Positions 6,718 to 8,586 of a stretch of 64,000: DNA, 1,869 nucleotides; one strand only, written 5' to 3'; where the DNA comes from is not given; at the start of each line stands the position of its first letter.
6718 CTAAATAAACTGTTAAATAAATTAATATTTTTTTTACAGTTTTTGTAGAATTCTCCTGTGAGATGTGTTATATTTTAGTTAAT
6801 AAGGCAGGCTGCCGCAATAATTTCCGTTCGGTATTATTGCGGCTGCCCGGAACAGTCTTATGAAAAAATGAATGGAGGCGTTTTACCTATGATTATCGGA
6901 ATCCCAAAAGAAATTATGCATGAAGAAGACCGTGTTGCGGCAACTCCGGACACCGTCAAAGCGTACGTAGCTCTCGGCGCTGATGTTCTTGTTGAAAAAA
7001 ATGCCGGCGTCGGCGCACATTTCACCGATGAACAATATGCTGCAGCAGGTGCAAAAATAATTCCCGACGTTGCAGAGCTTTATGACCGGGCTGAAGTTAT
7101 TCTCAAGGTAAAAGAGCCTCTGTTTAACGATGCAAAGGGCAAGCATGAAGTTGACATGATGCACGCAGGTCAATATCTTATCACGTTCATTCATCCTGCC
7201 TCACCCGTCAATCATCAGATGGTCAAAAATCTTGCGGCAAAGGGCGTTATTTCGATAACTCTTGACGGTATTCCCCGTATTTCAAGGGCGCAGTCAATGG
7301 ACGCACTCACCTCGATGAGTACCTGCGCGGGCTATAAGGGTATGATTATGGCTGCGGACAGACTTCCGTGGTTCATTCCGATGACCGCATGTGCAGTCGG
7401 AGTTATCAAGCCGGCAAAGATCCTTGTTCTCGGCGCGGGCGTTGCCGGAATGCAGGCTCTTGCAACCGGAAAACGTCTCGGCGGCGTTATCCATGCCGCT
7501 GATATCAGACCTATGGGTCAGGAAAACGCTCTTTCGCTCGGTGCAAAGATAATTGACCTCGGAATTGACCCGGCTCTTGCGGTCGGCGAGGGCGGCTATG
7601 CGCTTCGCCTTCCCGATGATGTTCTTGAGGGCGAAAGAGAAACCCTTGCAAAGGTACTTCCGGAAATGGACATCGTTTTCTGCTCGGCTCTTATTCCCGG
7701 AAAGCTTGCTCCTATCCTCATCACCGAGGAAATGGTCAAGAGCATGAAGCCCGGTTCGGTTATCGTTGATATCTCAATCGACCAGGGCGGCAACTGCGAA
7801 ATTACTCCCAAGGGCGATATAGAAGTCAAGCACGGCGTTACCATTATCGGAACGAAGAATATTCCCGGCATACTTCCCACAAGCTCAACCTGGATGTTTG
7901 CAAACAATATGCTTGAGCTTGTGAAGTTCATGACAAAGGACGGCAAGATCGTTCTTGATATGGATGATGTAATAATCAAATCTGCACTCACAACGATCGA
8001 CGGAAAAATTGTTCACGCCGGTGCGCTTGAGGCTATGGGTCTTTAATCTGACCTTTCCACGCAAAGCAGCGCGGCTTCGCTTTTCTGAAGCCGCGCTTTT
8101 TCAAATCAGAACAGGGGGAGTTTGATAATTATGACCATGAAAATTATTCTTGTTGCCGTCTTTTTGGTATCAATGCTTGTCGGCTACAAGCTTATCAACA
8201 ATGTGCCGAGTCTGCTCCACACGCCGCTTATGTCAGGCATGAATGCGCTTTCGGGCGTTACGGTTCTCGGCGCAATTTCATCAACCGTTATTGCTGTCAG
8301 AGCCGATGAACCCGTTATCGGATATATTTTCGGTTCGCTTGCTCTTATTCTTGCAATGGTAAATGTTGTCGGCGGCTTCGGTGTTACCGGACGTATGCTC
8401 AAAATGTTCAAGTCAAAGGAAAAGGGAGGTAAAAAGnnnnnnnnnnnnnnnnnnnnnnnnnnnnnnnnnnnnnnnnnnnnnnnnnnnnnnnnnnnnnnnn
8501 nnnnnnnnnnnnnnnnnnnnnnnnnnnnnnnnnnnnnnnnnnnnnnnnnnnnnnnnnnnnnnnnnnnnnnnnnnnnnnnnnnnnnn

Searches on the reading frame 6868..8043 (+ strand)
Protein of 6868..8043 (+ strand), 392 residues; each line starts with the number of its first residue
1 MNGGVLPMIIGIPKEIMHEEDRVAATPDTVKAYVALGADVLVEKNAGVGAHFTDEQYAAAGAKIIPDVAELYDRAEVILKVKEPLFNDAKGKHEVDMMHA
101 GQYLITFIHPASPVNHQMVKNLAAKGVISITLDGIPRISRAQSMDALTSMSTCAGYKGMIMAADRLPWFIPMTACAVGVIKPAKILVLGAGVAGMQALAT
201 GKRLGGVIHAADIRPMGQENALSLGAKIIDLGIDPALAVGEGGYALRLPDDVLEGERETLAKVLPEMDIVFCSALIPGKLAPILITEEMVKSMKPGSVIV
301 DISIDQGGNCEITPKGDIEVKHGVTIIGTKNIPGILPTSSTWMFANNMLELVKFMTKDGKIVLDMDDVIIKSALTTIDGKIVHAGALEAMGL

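Call 5: search_protein_families(library=pfam, proteins=[window:6868-8043:+], max_evalue=0.01)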
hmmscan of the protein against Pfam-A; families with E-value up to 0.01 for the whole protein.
window:6868-8043:+ (392 aa): 2 families
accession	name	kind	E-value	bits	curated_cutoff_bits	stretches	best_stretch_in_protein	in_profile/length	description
PF01262.27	AlaDh_PNT_C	-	6.3e-57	192.9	23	1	159-383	2-213/214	Alanine dehydrogenase/PNT, C-terminal domain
PF05222.21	AlaDh_PNT_N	-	1.7e-44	151.8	30.4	1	11-154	1-136/136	Alanine dehydrogenase/PNT, N-terminal domain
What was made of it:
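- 6868..8046 (+): pntAA: soluble NAD(H)-binding dI subunit (alpha1). The likely start is ATG 6889, giving 385 aa as in public records. Pfam AlaDh_PNT_N and AlaDh_PNT_C (call 5).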

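Call 57: search_protein_families(library=ncbifam, proteins=[window:6868-8043:+], max_evalue=0.00001)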
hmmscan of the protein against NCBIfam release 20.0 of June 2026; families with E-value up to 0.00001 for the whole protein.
window:6868-8043:+ (392 aa): 3 families
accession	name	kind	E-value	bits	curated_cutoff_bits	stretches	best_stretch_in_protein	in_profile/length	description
NF006942.0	PRK09424.1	equivalog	6.4e-107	358.4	383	1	8-383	1-368/510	Re/Si-specific NAD(P)(+) transhydrogenase subunit alpha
TIGR00561.1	pntA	equivalog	3.4e-97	326.2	444.4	1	10-383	2-367/511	Re/Si-specific NAD(P)(+) transhydrogenase subunit alpha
TIGR00518.1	alaDH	equivalog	1.4e-53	182.2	391.85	2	8-213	1-198/370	alanine dehydrogenase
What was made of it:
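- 6868..8046 (+): NCBIfam PntA positions 1-368 of 510 only, so there is no membrane part (call 57).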

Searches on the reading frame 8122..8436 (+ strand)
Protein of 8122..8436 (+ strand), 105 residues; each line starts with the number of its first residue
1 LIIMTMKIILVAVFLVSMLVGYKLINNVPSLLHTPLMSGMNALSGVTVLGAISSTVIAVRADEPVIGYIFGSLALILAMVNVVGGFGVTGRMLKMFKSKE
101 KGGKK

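Call 5: search_protein_families(library=pfam, proteins=[window:8122-8436:+], max_evalue=0.01)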
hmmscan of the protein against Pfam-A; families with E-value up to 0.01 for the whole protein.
window:8122-8436:+ (105 aa): 1 family
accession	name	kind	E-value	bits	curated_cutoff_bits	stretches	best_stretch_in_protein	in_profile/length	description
PF12769.12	PNTB_4TM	-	2.1e-27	95.8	26.2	1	11-97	2-84/85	4TM region of pyridine nucleotide transhydrogenase, mitoch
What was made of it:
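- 8122..8439 (+): pntAB: small membrane subunit alpha2 (likely start ATG 8131, 102 aa). Ser41 (8251-8253) sits where T. thermophilus has the channel residue His42. Pfam PNTB_4TM 2.1e-27 (call 5).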

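Call 57: search_protein_families(library=ncbifam, proteins=[window:8122-8436:+], max_evalue=0.00001)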
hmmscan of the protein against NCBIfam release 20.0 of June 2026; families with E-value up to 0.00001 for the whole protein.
window:8122-8436:+ (105 aa): 2 families
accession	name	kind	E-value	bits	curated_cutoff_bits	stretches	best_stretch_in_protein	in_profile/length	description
NF006942.0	PRK09424.1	equivalog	5.9e-21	74.8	383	1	11-97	427-508/510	Re/Si-specific NAD(P)(+) transhydrogenase subunit alpha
TIGR00561.1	pntA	equivalog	5.8e-18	64.8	444.4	1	12-97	428-509/511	Re/Si-specific NAD(P)(+) transhydrogenase subunit alpha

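Call 67: search_solved_structures(query=window:8122-8436:+, show_alignments=3, max_evalue=0.001)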
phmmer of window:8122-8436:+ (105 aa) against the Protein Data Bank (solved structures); distinct sequences matched with E-value up to 0.001: 7.
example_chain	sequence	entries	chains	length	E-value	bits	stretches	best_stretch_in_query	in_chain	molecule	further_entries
4o9p_C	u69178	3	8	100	1.1e-16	64.2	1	12-101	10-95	NAD(P) transhydrogenase subunit alpha 2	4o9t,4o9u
4o93_A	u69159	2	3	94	2.6e-16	63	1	12-99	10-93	NAD(P) transhydrogenase subunit alpha 2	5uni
9hjx_A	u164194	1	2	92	2e-15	60.2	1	12-97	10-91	proton-translocating NAD(P)(+) transhydrogenase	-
9uuy_C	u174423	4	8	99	9.2e-14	54.8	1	12-98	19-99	NAD(P) transhydrogenase subunit alpha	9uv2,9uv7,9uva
9l76_B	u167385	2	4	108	1.6e-13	54.1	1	12-98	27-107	NAD(P) transhydrogenase subunit alpha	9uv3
6qti_A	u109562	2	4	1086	9.6e-09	38.8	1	10-98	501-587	Nicotinamide nucleotide transhydrogenase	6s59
6que_A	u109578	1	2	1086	9.6e-09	38.8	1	10-98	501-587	Nicotinamide nucleotide transhydrogenase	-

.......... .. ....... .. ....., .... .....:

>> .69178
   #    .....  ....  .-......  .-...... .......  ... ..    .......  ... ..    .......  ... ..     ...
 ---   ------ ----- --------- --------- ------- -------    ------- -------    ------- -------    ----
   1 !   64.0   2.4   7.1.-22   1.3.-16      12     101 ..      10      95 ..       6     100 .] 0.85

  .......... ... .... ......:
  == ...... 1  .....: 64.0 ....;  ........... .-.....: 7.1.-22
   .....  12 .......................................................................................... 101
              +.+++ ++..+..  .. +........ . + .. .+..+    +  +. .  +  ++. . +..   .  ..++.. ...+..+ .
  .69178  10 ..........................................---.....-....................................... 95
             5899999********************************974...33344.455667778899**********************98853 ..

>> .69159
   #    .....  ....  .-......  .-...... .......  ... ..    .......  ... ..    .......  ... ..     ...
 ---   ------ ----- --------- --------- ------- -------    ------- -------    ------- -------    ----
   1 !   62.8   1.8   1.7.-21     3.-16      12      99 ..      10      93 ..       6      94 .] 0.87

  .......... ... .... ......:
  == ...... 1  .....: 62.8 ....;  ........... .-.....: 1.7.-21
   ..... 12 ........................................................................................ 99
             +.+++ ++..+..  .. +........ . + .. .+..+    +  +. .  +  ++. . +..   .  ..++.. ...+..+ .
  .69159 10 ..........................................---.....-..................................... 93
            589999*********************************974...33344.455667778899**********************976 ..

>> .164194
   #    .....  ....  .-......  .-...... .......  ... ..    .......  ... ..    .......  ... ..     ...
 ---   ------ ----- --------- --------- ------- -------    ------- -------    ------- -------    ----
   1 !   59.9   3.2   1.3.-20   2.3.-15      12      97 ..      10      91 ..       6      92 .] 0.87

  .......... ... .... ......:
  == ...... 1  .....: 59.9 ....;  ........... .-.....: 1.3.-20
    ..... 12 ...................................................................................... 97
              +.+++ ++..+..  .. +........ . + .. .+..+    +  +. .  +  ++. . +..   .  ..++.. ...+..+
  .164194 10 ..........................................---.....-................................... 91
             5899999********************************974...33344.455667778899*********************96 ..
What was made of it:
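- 8122..8439 (+): PDB 4O9P_C T. thermophilus alpha2, 1.1e-16, with alignment (call 67).
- Closest known: Three-subunit proton-translocating transhydrogenase. Different: Ser replaces the alpha2 channel residue His42 (call 67).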
